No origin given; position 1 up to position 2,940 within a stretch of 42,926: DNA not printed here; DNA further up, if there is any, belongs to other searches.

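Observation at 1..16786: T6SS core lacks clpV, vgrG and PAAR; a >=930-aa coiled-coil protein sits in the clpV/vgrG slot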

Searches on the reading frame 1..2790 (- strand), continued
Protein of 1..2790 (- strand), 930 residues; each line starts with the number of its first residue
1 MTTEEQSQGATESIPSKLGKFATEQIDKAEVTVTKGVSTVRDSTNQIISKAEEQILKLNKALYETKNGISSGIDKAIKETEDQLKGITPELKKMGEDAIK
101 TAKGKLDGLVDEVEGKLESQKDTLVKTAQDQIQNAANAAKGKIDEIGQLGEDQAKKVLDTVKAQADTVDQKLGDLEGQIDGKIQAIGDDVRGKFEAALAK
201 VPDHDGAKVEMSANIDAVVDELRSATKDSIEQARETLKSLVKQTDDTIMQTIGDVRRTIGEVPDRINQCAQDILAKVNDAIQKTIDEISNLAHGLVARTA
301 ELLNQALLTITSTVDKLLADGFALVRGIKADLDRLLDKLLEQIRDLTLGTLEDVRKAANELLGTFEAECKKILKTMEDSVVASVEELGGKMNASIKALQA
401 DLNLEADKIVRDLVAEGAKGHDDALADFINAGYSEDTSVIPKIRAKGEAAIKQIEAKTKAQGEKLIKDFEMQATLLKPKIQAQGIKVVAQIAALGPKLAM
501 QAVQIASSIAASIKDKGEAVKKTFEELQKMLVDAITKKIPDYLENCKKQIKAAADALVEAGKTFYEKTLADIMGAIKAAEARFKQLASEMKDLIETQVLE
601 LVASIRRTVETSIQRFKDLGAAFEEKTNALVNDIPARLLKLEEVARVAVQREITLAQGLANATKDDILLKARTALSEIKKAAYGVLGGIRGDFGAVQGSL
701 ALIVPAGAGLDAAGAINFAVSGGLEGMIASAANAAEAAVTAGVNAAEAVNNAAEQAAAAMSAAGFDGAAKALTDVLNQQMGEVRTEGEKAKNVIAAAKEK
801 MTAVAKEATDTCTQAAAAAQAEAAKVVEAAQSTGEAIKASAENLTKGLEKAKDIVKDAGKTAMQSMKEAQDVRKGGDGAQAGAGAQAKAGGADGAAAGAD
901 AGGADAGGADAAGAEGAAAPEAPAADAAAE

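Call 41: predict_structure(protein=window:1-2790:-)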
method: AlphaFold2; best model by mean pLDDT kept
length: 930 residues; sequences in the alignment: 1
mean_pLDDT: 56.9   pTM: 0.29
mean pLDDT of the five models: 56.9, 54.4, 50.3, 48.7, 45.7
residues with pLDDT >= 90: 0; 70-90: 103; 50-70: 569; < 50: 258
segments of 3 or more residues with pLDDT < 50: 4-7, 86-95, 302-307, 309-351, 417-442, 513-519, 587-606, 703-714, 716-718, 822-827, 829-845, 850-852, 854-856, 858-930
pLDDT, mean of each block of 10 residues (from residue 1): 48 64 68 64 60 57 56 53 46 49 58 63 68 65 67 73 77 78 78 72 65 77 77 77 75 66 63 65 61 53 48 45 40 43 39 54 66 68 66 67 61 51 42 39 54 61 66 62 63 61 55 47 56 61 65 62 63 59 52 45 47 54 62 65 61 54 58 62 63 59 39 48 59 64 61 58 54 61 65 67 63 55 48 45 46 47 44 36 28 28 28 28 29
secondary structure, 60 per line:
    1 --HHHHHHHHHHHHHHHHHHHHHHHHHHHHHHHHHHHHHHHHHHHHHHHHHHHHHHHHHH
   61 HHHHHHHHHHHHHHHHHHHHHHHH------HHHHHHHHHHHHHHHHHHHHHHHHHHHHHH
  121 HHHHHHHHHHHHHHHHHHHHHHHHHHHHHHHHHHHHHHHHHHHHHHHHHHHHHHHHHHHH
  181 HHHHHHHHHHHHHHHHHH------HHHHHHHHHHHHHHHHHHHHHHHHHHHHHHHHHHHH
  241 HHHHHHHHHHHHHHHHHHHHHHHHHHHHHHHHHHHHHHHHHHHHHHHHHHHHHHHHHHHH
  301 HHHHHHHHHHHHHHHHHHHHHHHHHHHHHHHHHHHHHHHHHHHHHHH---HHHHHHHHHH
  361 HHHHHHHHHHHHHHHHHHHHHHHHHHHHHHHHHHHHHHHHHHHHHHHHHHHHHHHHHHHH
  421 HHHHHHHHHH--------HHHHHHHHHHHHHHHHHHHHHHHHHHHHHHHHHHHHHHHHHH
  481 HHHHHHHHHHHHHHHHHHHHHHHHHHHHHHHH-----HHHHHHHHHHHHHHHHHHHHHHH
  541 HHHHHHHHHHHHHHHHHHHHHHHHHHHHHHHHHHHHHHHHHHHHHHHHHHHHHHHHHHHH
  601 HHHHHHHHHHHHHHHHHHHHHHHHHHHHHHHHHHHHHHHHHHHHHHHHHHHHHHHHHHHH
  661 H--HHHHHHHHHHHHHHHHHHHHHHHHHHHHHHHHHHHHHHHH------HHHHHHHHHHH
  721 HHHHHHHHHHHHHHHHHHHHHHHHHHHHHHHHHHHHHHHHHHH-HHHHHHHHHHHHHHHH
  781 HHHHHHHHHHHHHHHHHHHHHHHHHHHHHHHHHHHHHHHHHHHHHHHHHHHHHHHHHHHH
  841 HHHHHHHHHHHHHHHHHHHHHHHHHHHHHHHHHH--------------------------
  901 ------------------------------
elements in order (helices of 4 or more, strands of 3 or more residues): H3-84 H91-198 H205-347 H351-430 H439-512 H518-661 H664-703 H710-763 H765-874

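Call 51: search_protein_families(library=pfam, proteins=[L080:7027-8634:+, L080:12176-12802:-, L081:9508-9867:+, L082:8595-9752:-], max_evalue=0.001)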
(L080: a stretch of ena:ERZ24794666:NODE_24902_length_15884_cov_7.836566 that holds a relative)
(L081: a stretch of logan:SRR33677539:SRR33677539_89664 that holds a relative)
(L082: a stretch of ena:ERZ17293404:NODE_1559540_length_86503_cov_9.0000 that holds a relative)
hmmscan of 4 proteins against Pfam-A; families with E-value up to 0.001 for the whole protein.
L080:7027-8634:+ (535 aa): 0 families

L080:12176-12802:- (208 aa): 0 families

L081:9508-9867:+ (119 aa): 0 families

L082:8595-9752:- (385 aa): 0 families

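Call 65: find_encoding_contigs(protein=P0003, flank=10000, max_places=3)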
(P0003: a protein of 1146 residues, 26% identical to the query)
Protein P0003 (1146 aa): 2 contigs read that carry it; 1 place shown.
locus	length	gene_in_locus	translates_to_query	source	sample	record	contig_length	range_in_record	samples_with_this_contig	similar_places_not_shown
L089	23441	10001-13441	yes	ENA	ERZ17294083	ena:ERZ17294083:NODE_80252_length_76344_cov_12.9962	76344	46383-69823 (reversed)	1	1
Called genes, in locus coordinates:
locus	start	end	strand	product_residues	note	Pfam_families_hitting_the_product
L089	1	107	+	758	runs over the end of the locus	PF01315:Ald_Xan_dh_C, PF02738:MoCoBD_1, PF20256:MoCoBD_2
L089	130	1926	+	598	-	PF00587:tRNA-synt_2b, PF03129:HGTP_anticodon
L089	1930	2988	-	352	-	PF07994:NAD_binding_5 (faint), PF01658:Inos-1-P_synth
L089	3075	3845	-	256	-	-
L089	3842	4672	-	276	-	-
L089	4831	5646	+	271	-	PF08443:RimK (weak)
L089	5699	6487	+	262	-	PF01261:AP_endonuc_2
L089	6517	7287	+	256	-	PF03029:ATP_bind_1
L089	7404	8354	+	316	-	PF01112:Asparaginase_2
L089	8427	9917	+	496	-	-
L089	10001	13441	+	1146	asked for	PF04513:Baculo_PEP_C (faint), PF07464:ApoLp-III (faint), PF01442:Apolipoprotein (weak)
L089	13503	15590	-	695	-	PF00069:Pkinase, PF07714:PK_Tyr_Ser-Thr, PF03781:FGE-sulfatase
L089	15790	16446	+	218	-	PF01917:Flagellin_arch-type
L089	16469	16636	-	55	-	-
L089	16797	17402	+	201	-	PF01917:Flagellin_arch-type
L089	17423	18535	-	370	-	PF00294:PfkB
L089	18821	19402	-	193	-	PF00383:dCMP_cyt_deam_1, PF14437:MafB19-deam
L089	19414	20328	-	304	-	PF00294:PfkB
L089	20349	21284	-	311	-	PF00294:PfkB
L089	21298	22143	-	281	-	PF01048:PNP_UDP_1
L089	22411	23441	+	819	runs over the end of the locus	PF01979:Amidohydro_1, PF07969:Amidohydro_3 (weak)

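Call 66: find_encoding_contigs(protein=P0004, flank=10000, max_places=3)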
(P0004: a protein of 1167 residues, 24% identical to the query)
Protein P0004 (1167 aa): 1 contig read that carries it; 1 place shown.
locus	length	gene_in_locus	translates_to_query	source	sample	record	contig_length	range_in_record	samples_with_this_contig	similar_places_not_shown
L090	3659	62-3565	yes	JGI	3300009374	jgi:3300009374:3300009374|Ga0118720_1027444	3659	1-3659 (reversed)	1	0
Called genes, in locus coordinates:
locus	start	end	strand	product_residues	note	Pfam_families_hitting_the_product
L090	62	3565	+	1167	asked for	PF04513:Baculo_PEP_C (faint), PF28231:STB2_C (faint), PF01442:Apolipoprotein (weak), PF07464:ApoLp-III (weak)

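Call 67: find_encoding_contigs(protein=P0007, flank=10000, max_places=3)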
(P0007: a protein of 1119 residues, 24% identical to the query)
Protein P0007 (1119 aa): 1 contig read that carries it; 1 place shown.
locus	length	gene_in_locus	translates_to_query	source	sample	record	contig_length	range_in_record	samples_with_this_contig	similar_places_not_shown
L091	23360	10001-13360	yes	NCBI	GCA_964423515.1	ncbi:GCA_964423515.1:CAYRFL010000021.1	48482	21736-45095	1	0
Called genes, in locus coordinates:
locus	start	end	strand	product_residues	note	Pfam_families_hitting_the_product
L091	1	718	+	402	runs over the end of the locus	PF13439:Glyco_transf_4, PF13579:Glyco_trans_4_4, PF00534:Glycos_transf_1, PF13692:Glyco_trans_1_4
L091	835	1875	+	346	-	-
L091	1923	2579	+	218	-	PF13401:AAA_22 (weak), PF13207:AAA_17 (faint), PF13238:AAA_18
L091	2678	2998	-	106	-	PF01096:Zn_ribbon_TFIIS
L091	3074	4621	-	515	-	PF01841:Transglut_core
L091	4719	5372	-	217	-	PF00702:Hydrolase, PF06888:Put_Phosphatase (weak), PF12710:HAD, PF13419:HAD_2 (faint), PF08282:Hydrolase_3 (weak)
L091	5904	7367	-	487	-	-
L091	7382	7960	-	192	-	-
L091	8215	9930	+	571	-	-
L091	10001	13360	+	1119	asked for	PF01442:Apolipoprotein (faint), PF04513:Baculo_PEP_C (faint)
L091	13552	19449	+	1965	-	-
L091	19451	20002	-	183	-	-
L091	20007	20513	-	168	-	-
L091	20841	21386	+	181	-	-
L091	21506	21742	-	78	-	-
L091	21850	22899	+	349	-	PF00271:Helicase_C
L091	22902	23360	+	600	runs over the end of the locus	-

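Call 71: predict_structure(alignment_id=A5)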
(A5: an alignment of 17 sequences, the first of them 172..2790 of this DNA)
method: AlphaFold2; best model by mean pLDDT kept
length: 873 residues; sequences in the alignment: 17
mean_pLDDT: 66.0   pTM: 0.38
mean pLDDT of the five models: 66.0, 63.4, 58.7, 58.1, 55.3
residues with pLDDT >= 90: 0; 70-90: 306; 50-70: 500; < 50: 67
segments of 3 or more residues with pLDDT < 50: 1-11, 432-435, 527-536, 705-709, 762-764, 779-801, 867-873
pLDDT, mean of each block of 10 residues (from residue 1): 31 60 69 72 72 71 66 63 64 67 67 70 73 73 77 80 81 80 80 79 76 83 81 81 78 72 71 71 71 67 66 65 63 64 66 71 73 71 67 63 60 61 60 54 65 64 66 65 67 66 65 62 52 49 61 64 66 67 68 70 74 74 75 74 74 70 75 79 75 69 49 63 64 63 57 52 51 53 41 44 55 60 64 64 59 57 49 41
secondary structure, 60 per line:
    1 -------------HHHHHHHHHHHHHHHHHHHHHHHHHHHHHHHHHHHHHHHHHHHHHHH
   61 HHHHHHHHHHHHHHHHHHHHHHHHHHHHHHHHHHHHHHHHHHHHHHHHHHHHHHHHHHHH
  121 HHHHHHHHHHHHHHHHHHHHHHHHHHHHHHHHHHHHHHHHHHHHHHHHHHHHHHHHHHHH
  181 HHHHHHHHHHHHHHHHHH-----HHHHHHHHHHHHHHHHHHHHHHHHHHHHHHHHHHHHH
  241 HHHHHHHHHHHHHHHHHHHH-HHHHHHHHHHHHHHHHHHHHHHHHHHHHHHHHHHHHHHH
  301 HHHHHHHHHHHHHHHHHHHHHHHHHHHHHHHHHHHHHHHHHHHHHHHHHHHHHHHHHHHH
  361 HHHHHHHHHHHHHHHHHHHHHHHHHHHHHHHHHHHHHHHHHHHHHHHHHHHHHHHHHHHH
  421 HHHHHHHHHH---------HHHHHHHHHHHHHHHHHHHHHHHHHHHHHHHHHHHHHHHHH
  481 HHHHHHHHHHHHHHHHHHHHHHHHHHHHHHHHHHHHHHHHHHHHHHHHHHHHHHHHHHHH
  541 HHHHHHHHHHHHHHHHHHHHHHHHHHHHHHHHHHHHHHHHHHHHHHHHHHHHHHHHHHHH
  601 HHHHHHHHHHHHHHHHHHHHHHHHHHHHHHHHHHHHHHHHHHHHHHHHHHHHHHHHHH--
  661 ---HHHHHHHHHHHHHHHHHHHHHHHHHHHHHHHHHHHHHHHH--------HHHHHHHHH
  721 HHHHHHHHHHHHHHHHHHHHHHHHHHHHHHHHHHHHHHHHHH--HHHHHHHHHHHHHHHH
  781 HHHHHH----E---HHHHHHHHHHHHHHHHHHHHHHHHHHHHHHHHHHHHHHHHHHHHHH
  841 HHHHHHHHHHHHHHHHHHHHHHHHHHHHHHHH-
elements in order (helices of 4 or more, strands of 3 or more residues): H14-198 H204-260 H262-430 H440-658 H664-703 H712-762 H765-786 H795-872

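Call 73: fold_search(model_id=the predicted structure, library=pdb)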
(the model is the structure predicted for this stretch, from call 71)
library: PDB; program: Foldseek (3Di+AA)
matches with E <= 10: 434; with E <= 0.001: 3
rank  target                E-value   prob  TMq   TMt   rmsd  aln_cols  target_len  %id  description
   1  9gm7_A                2.1e-04  0.75  0.12  0.08  67.6      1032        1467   13  MukBEF in a nucleotide-bound state with open neck gate (monomer) (released 2025-03-26)
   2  7nyx_A                2.4e-04  0.89  0.15  0.10  70.4      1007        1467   13  Cryo-EM structure of the MukBEF-MatP-DNA monomer (closed conformation) (released 2021-07-07)
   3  8ugc_A                4.7e-04  0.84  0.07  0.15  84.3       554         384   13  FD15: Flat repeat helix-turn-helix-turn protein (released 2023-12-27)
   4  9qe0_A                2.4e-03  0.35  0.10  0.06  62.5       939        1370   12  Neobacillus vireti Wadjet-II JetABC dimer (released 2025-06-25)
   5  9qe0_B                3.0e-03  0.23  0.08  0.06  91.5       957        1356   10  Neobacillus vireti Wadjet-II JetABC dimer (released 2025-06-25)
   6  6yvu_B                1.6e-02  0.23  0.12  0.10  95.0       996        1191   12  Condensin complex from S.cerevisiae ATP-free apo non-engaged state (released 2020-07-15)
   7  8i4x_B                2.2e-02  0.33  0.13  0.11  138.5       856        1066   14  Cryo-EM structure of 5-subunit Smc5/6 (released 2024-06-26)
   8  5cwo_A                2.8e-02  0.25  0.04  0.13  72.6       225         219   17  Crystal structure of de novo designed helical repeat protein DHR76 (released 2015-12-16)
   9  6z9l_A                3.4e-02  0.16  0.10  0.11  91.1       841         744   15  Enterococcal PrgA (released 2020-09-16)
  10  6qxa_D                4.7e-02  0.09  0.07  0.08  78.8       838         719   11  Structure of membrane bound pyrophosphatase from Thermotoga maritima in complex with imidodiphosphate and N-[(2-amino- (released 2019-04-10)
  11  8w20_A                5.1e-02  0.38  0.16  0.18  47.4       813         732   16  Umb1 umbrella toxin particle (released 2024-04-17)
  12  5cwp                  5.1e-02  0.28  0.05  0.15  70.4       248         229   12  Crystal structure of de novo designed helical repeat protein DHR79 (released 2015-12-16)
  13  7n6g_3V               5.3e-02  0.54  0.10  0.19  80.6       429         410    9  C1 of central pair (released 2022-05-18)
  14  7unj_A                5.8e-02  0.18  0.04  0.12  68.7       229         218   10  De novo designed chlorophyll dimer protein with Zn pheophorbide a methyl ester matching geometry of purple bacterial s (released 2023-04-19)
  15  7unj_B                7.3e-02  0.16  0.04  0.13  67.4       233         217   10  De novo designed chlorophyll dimer protein with Zn pheophorbide a methyl ester matching geometry of purple bacterial s (released 2023-04-19)
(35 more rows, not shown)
